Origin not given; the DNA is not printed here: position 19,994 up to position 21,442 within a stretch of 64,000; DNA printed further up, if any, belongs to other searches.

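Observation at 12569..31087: An 18.5-kb accessory cluster with five radical SAM enzymes and glycan-decorating enzymes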

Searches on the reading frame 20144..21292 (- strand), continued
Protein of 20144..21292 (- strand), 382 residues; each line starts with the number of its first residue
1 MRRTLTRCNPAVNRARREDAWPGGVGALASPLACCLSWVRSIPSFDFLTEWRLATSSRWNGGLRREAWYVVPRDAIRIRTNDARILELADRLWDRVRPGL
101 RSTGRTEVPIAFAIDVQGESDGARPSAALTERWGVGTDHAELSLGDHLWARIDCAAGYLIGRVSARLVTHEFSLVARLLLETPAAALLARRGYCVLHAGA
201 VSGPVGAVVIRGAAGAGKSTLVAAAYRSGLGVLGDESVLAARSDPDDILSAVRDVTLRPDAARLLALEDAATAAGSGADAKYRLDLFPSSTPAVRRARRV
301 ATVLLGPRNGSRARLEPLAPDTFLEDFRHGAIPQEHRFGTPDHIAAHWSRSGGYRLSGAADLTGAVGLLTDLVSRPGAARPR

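Call 31: search_protein_families(library=pfam, proteins=[P0071, P0079, window:20144-21136:-], max_evalue=1)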
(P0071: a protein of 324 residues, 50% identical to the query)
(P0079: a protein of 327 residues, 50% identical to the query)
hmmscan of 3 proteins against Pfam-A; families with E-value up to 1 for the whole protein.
P0071 (324 aa): 10 families
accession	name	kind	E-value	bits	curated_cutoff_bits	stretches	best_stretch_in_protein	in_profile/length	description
PF13191.12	AAA_16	-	3.1e-05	25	32.6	1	146-204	24-81/167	AAA ATPase domain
PF13555.12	AAA_29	-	0.0015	18.7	27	1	145-165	21-41/61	P-loop containing region of AAA domain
PF00005.33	ABC_tran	-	0.0048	17.9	25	1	144-165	9-30/137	ABC transporter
PF13671.12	AAA_33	-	0.034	14.9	27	1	149-169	2-21/143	AAA domain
PF13476.12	AAA_23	-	0.061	14.4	27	1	147-174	20-47/201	AAA domain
PF25199.1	nSTAND_NTPase5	-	0.11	12.7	34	1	144-188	39-82/145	Novel STAND NTPase 5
PF01293.25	PEPCK_ATP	-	0.16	11.1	26.5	1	128-167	190-231/465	Phosphoenolpyruvate carboxykinase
PF03193.22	RsgA_GTPase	-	0.18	12.1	30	1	148-164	108-124/174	RsgA GTPase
PF13401.12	AAA_22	-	0.19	12.5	27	1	147-167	6-26/130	AAA domain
PF13521.12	AAA_28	-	0.22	12.2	27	1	149-174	2-28/164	AAA domain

P0079 (327 aa): 9 families
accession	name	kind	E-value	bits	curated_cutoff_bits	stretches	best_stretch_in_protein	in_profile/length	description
PF13191.12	AAA_16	-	0.00015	22.8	32.6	1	148-211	24-85/167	AAA ATPase domain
PF13555.12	AAA_29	-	0.00088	19.4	27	1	147-168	20-41/61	P-loop containing region of AAA domain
PF00005.33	ABC_tran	-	0.028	15.5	25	1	151-168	13-30/137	ABC transporter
PF13671.12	AAA_33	-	0.041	14.6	27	1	152-172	2-21/143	AAA domain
PF13401.12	AAA_22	-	0.056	14.2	27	1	149-245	5-85/130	AAA domain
PF13476.12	AAA_23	-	0.063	14.3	27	1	150-177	20-47/201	AAA domain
PF25199.1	nSTAND_NTPase5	-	0.085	13.1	34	1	147-188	39-79/145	Novel STAND NTPase 5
PF01293.25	PEPCK_ATP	-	0.11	11.6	26.5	1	131-170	190-231/465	Phosphoenolpyruvate carboxykinase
PF03193.22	RsgA_GTPase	-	0.2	11.9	30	1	151-167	108-124/174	RsgA GTPase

window:20144-21136:- (330 aa): 5 families
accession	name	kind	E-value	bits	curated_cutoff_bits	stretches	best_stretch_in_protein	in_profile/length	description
PF13191.12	AAA_16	-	0.00043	21.3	32.6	1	150-221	21-90/167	AAA ATPase domain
PF25199.1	nSTAND_NTPase5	-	0.0035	17.6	34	1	149-231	37-118/145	Novel STAND NTPase 5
PF13555.12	AAA_29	-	0.024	14.8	27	1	154-172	23-41/61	P-loop containing region of AAA domain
PF01443.25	Viral_helicase1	-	0.092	13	21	1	157-185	2-27/228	Viral superfamily 1 RNA helicase core domain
PF05729.18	NACHT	-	0.24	11.7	26.7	1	156-171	3-18/167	NACHT domain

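Call 39: predict_structure(alignment_id=A2)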
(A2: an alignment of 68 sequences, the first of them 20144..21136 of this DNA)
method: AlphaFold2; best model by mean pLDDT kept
length: 330 residues; sequences in the alignment: 68
mean_pLDDT: 90.7   pTM: 0.89
mean pLDDT of the five models: 90.7, 90.3, 90.0, 89.4, 89.1
residues with pLDDT >= 90: 264; 70-90: 33; 50-70: 24; < 50: 9
segments of 3 or more residues with pLDDT < 50: 1-6, 328-330
pLDDT, mean of each block of 10 residues (from residue 1): 52 94 96 98 85 82 83 75 95 95 96 94 97 95 96 97 95 98 95 96 95 95 80 96 97 93 97 93 82 93 97 98 64
secondary structure, 60 per line:
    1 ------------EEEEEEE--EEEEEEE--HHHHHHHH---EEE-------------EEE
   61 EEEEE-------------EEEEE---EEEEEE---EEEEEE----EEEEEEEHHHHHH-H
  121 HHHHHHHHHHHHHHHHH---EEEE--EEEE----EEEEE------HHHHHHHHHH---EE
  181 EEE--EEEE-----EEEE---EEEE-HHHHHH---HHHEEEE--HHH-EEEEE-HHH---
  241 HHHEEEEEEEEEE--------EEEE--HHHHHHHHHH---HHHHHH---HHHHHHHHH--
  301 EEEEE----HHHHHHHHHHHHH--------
elements in order: E13-19 E22-28 H31-38 E42-44 E58-65 E79-83 E87-92 E96-101 E106-112 H113-118 H120-137 E141-144 E147-150 E155-159 H166-175 E179-183 E186-189 E195-198 E202-205 H207-212 E219-222 E229-233 E244-253 E262-265 H268-277 H281-286 H290-298 E301-305 H310-322

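Call 43: fold_search(model_id=the predicted structure, library=pdb)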
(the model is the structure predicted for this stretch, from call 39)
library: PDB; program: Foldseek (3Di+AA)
matches with E <= 10: 362; with E <= 0.001: 85
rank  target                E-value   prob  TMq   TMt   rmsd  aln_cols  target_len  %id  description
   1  9a4u_A                5.1e-08  1.00  0.40  0.28  10.6       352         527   12  Integrative model of PCKA-QOX2 by crosslinking MS and deep learning (released 2024-09-18)
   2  6asn                  5.1e-08  1.00  0.40  0.28   9.2       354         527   11  E. coli phosphoenolpyruvate carboxykinase K212I F216V mutant bound to methanesulfonate (released 2018-08-29)
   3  1j3b_B                1.1e-07  1.00  0.41  0.29   9.2       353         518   12  Crystal structure of ATP-dependent phosphoenolpyruvate carboxykinase from Thermus thermophilus HB8 (released 2003-02-11)
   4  1xkv_B                1.6e-07  1.00  0.39  0.28   9.7       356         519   12  Crystal Structure Of ATP-Dependent Phosphoenolpyruvate Carboxykinase From Thermus thermophilus HB8 (released 2005-10-11)
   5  1oen                  1.7e-07  1.00  0.44  0.31   9.0       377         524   11  PHOSPHOENOLPYRUVATE CARBOXYKINASE (released 1996-11-08)
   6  1ygg                  3.0e-07  1.00  0.43  0.31   9.0       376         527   10  Crystal structure of phosphoenolpyruvate carboxykinase from Actinobacillus succinogenes (released 2005-06-28)
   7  1j3b_A                3.3e-07  1.00  0.43  0.30   8.6       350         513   13  Crystal structure of ATP-dependent phosphoenolpyruvate carboxykinase from Thermus thermophilus HB8 (released 2003-02-11)
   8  2pc9_D                3.5e-07  1.00  0.41  0.29   9.4       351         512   13  Crystal Structure Of ATP-Dependent Phosphoenolpyruvate Carboxykinase From Thermus thermophilus HB8 (released 2007-10-02)
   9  2pc9_C                4.7e-07  1.00  0.40  0.28   9.9       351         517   12  Crystal Structure Of ATP-Dependent Phosphoenolpyruvate Carboxykinase From Thermus thermophilus HB8 (released 2007-10-02)
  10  2pc9_B                5.3e-07  1.00  0.38  0.27   9.8       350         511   12  Crystal Structure Of ATP-Dependent Phosphoenolpyruvate Carboxykinase From Thermus thermophilus HB8 (released 2007-10-02)
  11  1xkv_A                8.5e-07  1.00  0.42  0.29   8.7       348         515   12  Crystal Structure Of ATP-Dependent Phosphoenolpyruvate Carboxykinase From Thermus thermophilus HB8 (released 2005-10-11)
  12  2pc9_A                8.5e-07  1.00  0.42  0.29   9.4       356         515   12  Crystal Structure Of ATP-Dependent Phosphoenolpyruvate Carboxykinase From Thermus thermophilus HB8 (released 2007-10-02)
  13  1ylh                  1.1e-06  1.00  0.40  0.28   9.3       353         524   11  Crystal Structure of Phosphoenolpyruvate Carboxykinase from Actinobaccilus succinogenes in Complex with Manganese and Py (released 2005-06-28)
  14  6at3_A                1.2e-06  1.00  0.41  0.28   8.8       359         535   11  E. coli phosphoenolpyruvate carboxykinase Y207F mutant bound to thiosulfate and oxaloacetate (released 2018-08-29)
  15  6com                  1.2e-06  1.00  0.38  0.27   9.9       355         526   11  2.3A crystal structure of E. coli phosphoenolpyruvate carboxykinase mutant Asp269Asn (released 2018-04-04)
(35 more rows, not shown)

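Call 45: search_solved_structures(query=A2, max_evalue=10, show_alignments=2)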
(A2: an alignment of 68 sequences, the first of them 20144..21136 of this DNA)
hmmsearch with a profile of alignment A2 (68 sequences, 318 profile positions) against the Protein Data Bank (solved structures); distinct sequences matched with E-value up to 10: 8.
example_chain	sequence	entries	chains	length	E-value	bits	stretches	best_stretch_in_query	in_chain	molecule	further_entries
6c2u_A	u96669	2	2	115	0.044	16.1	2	143-158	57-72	phosphate-loop protein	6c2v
1j3b_A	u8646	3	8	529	0.058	15.6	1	122-158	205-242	ATP-dependent phosphoenolpyruvate carboxykinase | Phosphoenolpyruvate carboxykinase [ATP]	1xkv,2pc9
1ii2_A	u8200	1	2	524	0.075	15.3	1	126-164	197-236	PHOSPHOENOLPYRUVATE CARBOXYKINASE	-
6geb_A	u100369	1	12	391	0.27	13.5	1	136-162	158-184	DotB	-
7z15_K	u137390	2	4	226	0.38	13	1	139-162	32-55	Alpha-D-ribose 1-methylphosphonate 5-triphosphate synthase subunit PhnL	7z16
1lvg_A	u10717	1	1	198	0.58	12.4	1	143-163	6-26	Guanylate kinase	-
9jix_A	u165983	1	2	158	0.65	12.2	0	139-160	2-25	De Novo Designed ATPase, PL2x4_2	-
1o89_A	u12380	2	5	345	2.3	10.4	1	129-170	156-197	YHDH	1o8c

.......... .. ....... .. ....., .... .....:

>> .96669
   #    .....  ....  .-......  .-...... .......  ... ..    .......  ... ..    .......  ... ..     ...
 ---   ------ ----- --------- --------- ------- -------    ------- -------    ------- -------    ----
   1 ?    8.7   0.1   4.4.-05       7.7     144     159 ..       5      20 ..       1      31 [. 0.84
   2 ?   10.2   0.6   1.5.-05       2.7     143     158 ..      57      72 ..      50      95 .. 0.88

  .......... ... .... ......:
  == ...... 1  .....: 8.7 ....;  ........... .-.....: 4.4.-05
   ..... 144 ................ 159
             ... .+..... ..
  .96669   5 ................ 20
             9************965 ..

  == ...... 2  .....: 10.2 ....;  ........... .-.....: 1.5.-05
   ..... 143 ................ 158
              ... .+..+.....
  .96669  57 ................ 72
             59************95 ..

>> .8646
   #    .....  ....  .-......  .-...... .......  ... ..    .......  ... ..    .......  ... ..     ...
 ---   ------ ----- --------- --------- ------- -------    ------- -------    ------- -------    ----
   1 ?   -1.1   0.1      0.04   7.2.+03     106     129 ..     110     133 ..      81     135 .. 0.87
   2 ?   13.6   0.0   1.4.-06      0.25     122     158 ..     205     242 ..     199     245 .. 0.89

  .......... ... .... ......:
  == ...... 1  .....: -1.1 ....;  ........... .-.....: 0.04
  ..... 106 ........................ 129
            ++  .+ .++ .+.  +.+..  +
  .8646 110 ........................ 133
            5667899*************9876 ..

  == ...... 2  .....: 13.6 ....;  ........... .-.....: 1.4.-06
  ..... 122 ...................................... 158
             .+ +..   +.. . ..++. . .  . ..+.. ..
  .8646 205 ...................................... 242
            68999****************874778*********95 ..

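Call 47: find_related_loci(query=window:20144-21136:-, collection=metagenome_contigs, flank=10000)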
Query window:20144-21136:- (330 aa) in metagenome_contigs; peptide patterns used: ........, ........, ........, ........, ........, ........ (x = any residue, [..] = any of these).
217 stretches matched a pattern; 2 encode a relative of the query (tblastn E <= 1e-3); 2 distinct loci.
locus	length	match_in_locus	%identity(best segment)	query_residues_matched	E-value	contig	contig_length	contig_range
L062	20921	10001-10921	67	17-323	3e-113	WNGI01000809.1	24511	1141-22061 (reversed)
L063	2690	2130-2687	68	17-201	5e-65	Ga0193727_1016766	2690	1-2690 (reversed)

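Call 48: find_encoding_contigs(protein=P0045, flank=10000, max_places=1)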
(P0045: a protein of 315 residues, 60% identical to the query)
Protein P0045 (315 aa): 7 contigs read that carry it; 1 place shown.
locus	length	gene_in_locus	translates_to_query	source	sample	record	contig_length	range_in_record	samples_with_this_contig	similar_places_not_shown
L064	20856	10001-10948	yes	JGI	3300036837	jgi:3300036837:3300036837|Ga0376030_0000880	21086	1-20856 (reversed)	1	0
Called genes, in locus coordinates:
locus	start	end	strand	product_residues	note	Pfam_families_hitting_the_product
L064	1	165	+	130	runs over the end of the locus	?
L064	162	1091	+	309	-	PF00685:Sulfotransfer_1, PF13469:Sulfotransfer_3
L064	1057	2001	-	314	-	PF00685:Sulfotransfer_1, PF13469:Sulfotransfer_3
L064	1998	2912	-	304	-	PF00685:Sulfotransfer_1, PF13469:Sulfotransfer_3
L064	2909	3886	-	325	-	PF13641:Glyco_tranf_2_3, PF00535:Glycos_transf_2, PF10111:Glyco_tranf_2_2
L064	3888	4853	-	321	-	PF01613:Flavin_Reduct (weak)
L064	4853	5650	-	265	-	PF13489:Methyltransf_23, PF08241:Methyltransf_11, PF08242:Methyltransf_12, PF13649:Methyltransf_25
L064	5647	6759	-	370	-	PF13439:Glyco_transf_4 (weak), PF13579:Glyco_trans_4_4, PF00534:Glycos_transf_1, PF13692:Glyco_trans_1_4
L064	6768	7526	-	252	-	PF02585:PIG-L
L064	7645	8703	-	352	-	PF13527:Acetyltransf_9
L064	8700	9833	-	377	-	PF13439:Glyco_transf_4 (weak), PF00534:Glycos_transf_1, PF13692:Glyco_trans_1_4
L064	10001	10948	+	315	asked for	-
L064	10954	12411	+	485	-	PF04055:Radical_SAM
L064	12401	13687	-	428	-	PF02310:B12-binding, PF04055:Radical_SAM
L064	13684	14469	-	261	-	PF13489:Methyltransf_23, PF13847:Methyltransf_31 (weak), PF08241:Methyltransf_11, PF08242:Methyltransf_12, PF13649:Methyltransf_25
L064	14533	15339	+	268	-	PF13489:Methyltransf_23, PF13847:Methyltransf_31, PF08241:Methyltransf_11, PF08242:Methyltransf_12 (faint), PF13649:Methyltransf_25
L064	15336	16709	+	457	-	PF02310:B12-binding, PF04055:Radical_SAM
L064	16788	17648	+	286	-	PF01063:Aminotran_4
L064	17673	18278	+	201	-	PF09837:DUF2064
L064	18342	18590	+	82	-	-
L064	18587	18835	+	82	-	-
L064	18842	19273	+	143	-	-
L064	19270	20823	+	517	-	PF01464:SLT, PF01476:LysM, PF23473:LysM3_LYK4_5 (weak)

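Call 49: find_encoding_contigs(protein=P0032, flank=10000, max_places=1)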
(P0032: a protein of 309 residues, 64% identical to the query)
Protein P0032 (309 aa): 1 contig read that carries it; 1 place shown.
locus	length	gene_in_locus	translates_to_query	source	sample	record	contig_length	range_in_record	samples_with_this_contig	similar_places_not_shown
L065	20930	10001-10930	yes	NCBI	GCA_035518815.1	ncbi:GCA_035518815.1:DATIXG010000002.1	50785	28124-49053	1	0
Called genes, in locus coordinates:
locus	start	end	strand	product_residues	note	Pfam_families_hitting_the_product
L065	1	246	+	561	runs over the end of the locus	PF13231:PMT_2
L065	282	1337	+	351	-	PF04055:Radical_SAM, PF13353:Fer4_12 (weak), PF13186:SPASM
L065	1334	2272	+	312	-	PF00685:Sulfotransfer_1, PF13469:Sulfotransfer_3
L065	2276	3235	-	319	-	PF01613:Flavin_Reduct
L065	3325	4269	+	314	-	PF00685:Sulfotransfer_1, PF13469:Sulfotransfer_3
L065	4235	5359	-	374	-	PF13579:Glyco_trans_4_4, PF13439:Glyco_transf_4, PF00534:Glycos_transf_1, PF13692:Glyco_trans_1_4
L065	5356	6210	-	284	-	PF02585:PIG-L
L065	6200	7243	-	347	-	PF13527:Acetyltransf_9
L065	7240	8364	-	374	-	PF13439:Glyco_transf_4 (weak), PF13579:Glyco_trans_4_4 (weak), PF00534:Glycos_transf_1, PF13692:Glyco_trans_1_4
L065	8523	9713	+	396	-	PF13472:Lipase_GDSL_2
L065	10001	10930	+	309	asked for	-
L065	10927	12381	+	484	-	PF04055:Radical_SAM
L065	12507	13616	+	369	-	PF13472:Lipase_GDSL_2 (weak)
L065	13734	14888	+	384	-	PF13472:Lipase_GDSL_2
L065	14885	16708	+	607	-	PF02543:Carbam_trans_N, PF16861:Carbam_trans_C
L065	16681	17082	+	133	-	PF19588:SxtJ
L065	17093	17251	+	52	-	PF19451:DUF5989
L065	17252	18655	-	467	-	PF02310:B12-binding, PF04055:Radical_SAM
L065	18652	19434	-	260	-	PF01209:Ubie_methyltran (weak), PF13489:Methyltransf_23, PF13847:Methyltransf_31, PF08241:Methyltransf_11, PF08242:Methyltransf_12, PF13649:Methyltransf_25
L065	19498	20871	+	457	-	PF02310:B12-binding, PF04055:Radical_SAM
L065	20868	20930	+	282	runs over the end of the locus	PF00535:Glycos_transf_2, PF10111:Glyco_tranf_2_2, PF13641:Glyco_tranf_2_3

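Call 50: find_encoding_contigs(protein=P0111, flank=10000, max_places=1)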
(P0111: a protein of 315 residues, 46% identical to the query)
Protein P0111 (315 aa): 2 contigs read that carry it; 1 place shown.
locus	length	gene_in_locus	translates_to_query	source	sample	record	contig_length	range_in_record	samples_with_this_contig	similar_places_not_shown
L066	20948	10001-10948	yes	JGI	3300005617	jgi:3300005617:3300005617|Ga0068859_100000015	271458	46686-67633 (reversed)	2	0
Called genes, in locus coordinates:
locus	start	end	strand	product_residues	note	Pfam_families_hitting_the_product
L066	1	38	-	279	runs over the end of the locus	PF13145:Rotamase_2, PF00639:Rotamase, PF13616:Rotamase_3 (weak)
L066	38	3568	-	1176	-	PF17757:UvrB_inter, PF02559:CarD_TRCF_RID, PF00270:DEAD, PF04851:ResIII (weak), PF00271:Helicase_C, PF22590:Cas3-like_C_2 (weak), PF03461:TRCF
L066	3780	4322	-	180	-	PF20329:DUF6624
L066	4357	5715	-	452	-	-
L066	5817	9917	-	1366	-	PF10670:DUF4198 (faint), PF02369:Big_1 (faint), PF13620:CarboxypepD_reg, PF13620:CarboxypepD_reg, PF13620:CarboxypepD_reg, PF17210:SdrD_B (weak), PF13620:CarboxypepD_reg, PF13715:CarbopepD_reg_2 (weak), +10 more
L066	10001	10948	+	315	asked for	-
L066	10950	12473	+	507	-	PF02310:B12-binding, PF04055:Radical_SAM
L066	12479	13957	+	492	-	PF02310:B12-binding, PF04055:Radical_SAM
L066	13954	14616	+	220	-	PF13489:Methyltransf_23 (weak), PF13649:Methyltransf_25, PF13847:Methyltransf_31, PF08241:Methyltransf_11, PF08242:Methyltransf_12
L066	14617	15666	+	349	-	PF04055:Radical_SAM, PF13353:Fer4_12 (faint), PF13186:SPASM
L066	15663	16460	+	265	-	PF13489:Methyltransf_23, PF08241:Methyltransf_11, PF08242:Methyltransf_12, PF13649:Methyltransf_25, PF13847:Methyltransf_31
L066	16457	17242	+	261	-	PF13489:Methyltransf_23, PF13649:Methyltransf_25, PF13847:Methyltransf_31, PF08241:Methyltransf_11, PF08242:Methyltransf_12 (weak)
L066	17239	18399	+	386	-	PF07969:Amidohydro_3 (weak), PF01979:Amidohydro_1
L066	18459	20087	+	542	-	-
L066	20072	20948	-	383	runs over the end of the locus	PF13472:Lipase_GDSL_2 (weak)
